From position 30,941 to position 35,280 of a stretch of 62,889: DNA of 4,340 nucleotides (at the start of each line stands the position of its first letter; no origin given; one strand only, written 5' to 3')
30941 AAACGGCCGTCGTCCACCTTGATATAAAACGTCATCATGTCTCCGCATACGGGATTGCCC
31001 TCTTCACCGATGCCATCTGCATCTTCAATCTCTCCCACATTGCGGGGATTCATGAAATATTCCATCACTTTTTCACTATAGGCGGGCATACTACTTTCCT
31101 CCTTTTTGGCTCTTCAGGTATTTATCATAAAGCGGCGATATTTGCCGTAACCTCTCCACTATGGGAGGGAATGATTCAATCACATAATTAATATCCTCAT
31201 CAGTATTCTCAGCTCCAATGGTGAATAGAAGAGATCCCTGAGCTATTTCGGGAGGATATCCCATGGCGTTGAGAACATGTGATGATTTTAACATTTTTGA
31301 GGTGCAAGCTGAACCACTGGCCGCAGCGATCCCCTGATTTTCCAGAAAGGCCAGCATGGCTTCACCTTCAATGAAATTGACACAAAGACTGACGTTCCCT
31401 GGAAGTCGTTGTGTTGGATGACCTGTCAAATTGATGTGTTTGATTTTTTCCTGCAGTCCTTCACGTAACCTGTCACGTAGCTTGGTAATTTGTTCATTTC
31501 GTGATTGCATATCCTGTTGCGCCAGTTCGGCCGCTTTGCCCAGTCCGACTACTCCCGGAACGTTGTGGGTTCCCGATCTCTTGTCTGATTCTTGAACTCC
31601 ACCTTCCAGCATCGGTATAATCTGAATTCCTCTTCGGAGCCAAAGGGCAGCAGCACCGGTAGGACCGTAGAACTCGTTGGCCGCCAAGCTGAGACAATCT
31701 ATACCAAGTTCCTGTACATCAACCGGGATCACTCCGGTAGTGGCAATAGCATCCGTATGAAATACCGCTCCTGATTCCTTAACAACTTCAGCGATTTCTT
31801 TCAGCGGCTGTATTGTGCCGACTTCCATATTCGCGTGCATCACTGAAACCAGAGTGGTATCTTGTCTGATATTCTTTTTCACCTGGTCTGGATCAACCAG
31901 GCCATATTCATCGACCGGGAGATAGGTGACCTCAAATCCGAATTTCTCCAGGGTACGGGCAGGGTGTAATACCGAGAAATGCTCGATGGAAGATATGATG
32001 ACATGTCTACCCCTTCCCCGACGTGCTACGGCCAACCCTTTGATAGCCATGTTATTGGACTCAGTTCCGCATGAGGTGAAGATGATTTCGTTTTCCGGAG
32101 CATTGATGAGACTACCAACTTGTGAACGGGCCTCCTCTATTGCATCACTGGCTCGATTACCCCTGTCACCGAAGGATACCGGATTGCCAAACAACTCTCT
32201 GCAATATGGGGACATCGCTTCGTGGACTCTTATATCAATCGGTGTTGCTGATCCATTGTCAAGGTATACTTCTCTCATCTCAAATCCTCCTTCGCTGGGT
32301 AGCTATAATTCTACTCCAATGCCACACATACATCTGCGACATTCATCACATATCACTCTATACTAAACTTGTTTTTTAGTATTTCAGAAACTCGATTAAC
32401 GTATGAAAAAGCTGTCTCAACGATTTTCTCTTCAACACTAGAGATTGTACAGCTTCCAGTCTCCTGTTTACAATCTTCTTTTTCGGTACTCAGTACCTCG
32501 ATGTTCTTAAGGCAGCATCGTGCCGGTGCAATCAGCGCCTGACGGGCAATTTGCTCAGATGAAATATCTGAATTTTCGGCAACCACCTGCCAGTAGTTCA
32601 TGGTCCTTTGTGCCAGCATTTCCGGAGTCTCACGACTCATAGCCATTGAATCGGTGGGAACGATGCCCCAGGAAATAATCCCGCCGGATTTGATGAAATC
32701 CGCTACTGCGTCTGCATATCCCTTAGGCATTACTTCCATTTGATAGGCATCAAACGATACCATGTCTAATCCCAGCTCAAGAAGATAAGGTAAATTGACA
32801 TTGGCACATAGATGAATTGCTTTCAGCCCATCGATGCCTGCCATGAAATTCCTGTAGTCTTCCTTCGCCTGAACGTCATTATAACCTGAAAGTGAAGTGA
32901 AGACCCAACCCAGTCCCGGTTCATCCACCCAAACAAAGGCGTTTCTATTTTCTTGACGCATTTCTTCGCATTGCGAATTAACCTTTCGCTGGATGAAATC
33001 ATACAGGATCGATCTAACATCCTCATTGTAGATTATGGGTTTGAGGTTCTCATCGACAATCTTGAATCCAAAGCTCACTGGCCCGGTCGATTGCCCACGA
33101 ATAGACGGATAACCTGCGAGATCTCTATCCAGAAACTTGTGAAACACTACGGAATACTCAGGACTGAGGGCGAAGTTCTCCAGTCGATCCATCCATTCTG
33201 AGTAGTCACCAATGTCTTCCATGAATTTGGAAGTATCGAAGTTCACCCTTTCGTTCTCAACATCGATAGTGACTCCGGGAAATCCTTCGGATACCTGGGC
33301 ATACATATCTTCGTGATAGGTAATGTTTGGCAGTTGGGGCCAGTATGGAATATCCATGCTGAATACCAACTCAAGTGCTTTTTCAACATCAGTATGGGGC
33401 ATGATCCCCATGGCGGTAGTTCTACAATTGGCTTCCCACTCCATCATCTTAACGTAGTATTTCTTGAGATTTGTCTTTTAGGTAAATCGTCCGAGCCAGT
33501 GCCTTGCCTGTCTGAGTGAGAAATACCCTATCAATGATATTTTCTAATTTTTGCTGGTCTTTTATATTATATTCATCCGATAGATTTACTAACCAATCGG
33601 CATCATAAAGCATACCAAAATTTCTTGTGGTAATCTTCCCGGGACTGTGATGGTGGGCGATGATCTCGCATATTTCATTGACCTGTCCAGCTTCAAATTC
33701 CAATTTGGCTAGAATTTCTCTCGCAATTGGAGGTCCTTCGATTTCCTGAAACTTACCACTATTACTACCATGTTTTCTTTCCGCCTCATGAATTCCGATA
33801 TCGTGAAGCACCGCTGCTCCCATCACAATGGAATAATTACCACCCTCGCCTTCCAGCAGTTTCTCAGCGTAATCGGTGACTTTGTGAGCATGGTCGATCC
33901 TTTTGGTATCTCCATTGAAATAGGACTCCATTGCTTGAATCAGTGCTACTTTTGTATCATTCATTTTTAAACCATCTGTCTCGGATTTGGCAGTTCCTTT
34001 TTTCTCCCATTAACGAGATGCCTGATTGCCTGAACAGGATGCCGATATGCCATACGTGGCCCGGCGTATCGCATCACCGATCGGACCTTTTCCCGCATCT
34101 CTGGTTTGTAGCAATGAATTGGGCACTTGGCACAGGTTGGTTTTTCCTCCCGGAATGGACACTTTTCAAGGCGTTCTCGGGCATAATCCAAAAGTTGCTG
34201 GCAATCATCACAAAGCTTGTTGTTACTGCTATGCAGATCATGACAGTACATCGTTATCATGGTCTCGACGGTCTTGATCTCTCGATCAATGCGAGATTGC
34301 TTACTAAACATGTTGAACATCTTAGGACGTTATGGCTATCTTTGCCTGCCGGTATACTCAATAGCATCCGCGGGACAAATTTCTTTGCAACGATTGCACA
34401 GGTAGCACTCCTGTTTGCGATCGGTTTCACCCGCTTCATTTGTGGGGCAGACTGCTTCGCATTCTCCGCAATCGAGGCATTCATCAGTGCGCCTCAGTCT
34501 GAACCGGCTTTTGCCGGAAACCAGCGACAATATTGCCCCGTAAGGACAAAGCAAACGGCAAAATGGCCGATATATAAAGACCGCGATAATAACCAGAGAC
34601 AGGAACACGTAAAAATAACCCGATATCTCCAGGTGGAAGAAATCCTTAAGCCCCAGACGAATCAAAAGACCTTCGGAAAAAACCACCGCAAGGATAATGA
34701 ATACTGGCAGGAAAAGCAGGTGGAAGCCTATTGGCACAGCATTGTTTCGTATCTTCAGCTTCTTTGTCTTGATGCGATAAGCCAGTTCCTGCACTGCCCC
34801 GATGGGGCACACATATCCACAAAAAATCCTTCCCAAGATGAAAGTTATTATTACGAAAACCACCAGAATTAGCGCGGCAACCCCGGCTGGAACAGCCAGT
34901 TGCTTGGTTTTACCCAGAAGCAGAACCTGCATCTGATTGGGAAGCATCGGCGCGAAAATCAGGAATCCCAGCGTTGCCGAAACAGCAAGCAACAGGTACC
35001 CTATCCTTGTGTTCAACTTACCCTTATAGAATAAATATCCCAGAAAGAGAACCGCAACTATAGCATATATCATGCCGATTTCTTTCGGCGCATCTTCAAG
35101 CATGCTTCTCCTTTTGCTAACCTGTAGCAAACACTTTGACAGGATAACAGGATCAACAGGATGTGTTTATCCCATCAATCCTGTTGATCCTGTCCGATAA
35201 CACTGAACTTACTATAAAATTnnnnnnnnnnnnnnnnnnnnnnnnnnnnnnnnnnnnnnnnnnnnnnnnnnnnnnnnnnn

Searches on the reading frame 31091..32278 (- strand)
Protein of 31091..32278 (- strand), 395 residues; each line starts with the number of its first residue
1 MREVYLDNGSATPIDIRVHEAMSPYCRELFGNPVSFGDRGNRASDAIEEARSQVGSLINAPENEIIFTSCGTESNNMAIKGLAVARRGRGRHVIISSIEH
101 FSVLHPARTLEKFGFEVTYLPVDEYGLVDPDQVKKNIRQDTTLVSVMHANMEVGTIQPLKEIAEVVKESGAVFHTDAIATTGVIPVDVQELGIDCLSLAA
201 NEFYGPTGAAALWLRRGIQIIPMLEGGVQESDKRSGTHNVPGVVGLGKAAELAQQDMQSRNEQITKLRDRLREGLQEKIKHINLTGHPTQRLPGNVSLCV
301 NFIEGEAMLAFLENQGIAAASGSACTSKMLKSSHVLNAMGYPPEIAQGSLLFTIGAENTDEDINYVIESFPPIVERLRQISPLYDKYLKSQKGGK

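Call 69: search_protein_families(library=pfam, proteins=[window:31091-32278:-], max_evalue=0.00001)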
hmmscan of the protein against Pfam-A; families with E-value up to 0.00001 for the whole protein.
window:31091-32278:- (395 aa): 1 family
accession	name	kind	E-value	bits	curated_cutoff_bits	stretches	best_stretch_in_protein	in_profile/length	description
PF00266.25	Aminotran_5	-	4.5e-75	253.4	21.5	1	4-365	1-370/371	Aminotransferase class-V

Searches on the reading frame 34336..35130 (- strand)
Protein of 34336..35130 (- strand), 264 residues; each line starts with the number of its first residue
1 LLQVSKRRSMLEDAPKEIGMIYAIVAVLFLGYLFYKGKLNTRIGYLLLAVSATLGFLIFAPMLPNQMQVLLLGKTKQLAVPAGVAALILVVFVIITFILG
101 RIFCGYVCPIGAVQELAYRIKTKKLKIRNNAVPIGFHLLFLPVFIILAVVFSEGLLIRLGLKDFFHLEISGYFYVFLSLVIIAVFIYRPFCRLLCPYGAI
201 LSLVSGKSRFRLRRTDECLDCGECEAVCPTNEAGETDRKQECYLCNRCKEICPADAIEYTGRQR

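Call 69: search_protein_families(library=pfam, proteins=[window:34336-35130:-], max_evalue=0.00001)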
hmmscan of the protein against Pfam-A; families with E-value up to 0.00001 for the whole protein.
window:34336-35130:- (264 aa): 6 families
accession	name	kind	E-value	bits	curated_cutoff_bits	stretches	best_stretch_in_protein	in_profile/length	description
PF12801.12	Fer4_5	-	8.9e-18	64.4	22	1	84-126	4-46/48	4Fe-4S binding domain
PF25160.1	LdpA_Fe-S-bd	-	6e-09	36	27.6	0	191-232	9-42/49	LdpA Fe-S cluster-binding domain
PF00037.32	Fer4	-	9.8e-09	35.1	21.1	0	215-231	5-21/24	4Fe-4S binding domain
PF12838.12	Fer4_7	-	1.5e-08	35.4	27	0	190-231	7-51/52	4Fe-4S dicluster domain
PF13187.11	Fer4_9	-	4.3e-08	33.5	27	0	191-231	8-50/52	4Fe-4S dicluster domain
PF14697.11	Fer4_21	-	4.1e-07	30.5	35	0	191-232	14-55/59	4Fe-4S dicluster domain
